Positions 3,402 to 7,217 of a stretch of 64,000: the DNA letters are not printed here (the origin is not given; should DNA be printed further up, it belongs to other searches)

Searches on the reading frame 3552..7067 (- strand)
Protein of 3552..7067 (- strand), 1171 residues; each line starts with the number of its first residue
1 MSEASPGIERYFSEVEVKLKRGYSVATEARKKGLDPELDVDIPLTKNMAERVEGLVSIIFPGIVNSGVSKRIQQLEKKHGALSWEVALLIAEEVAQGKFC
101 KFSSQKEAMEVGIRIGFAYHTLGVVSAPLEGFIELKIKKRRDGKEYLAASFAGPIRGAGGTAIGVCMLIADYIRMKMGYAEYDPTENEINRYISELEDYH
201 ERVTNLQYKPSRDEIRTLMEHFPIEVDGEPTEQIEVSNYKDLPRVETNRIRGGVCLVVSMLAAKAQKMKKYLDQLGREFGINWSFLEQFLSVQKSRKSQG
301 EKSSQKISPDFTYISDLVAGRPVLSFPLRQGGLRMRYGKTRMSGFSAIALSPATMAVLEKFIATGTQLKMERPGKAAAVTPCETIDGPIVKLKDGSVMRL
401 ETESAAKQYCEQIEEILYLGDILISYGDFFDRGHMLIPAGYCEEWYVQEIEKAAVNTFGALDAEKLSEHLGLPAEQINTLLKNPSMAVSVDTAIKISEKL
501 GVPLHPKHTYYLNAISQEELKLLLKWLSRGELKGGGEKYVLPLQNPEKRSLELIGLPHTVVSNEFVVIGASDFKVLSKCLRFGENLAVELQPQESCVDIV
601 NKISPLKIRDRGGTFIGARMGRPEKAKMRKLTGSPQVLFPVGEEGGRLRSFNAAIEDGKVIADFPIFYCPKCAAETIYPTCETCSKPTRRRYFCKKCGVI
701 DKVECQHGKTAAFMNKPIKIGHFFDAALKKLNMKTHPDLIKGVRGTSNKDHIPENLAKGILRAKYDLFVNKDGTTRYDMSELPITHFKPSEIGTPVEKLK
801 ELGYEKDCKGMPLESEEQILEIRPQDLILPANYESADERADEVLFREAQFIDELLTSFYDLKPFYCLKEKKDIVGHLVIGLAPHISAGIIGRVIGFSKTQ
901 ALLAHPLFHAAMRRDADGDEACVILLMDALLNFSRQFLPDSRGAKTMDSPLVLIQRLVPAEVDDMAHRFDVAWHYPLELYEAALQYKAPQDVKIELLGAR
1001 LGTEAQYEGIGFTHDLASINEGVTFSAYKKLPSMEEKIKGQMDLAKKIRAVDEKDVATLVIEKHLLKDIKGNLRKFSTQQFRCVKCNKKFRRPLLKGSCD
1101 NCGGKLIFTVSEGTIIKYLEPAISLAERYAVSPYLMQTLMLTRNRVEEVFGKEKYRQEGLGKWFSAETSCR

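Call 6: search_protein_families(library=pfam, proteins=[window:3552-7067:-])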
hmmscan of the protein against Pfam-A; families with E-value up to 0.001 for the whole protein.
window:3552-7067:- (1171 aa): 4 families
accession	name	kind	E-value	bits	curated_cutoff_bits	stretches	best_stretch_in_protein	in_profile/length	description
PF24846.1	PolC_DP2_cat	-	1.3e-118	395.7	24.3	1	737-1037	5-299/299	DNA polymerase II large subunit DP2, catalytic domain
PF24844.1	PolC_DP2_central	-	3.6e-117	391.8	24.3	1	301-699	2-368/372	DNA polymerase II large subunit DP2, central domain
PF03833.19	PolC_DP2_N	-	8.7e-87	291.1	24.3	1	10-290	1-269/271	DNA polymerase II large subunit DP2, N-terminal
PF14174.11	YycC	-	0.00031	21.2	27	0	488-504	6-22/51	YycC-like protein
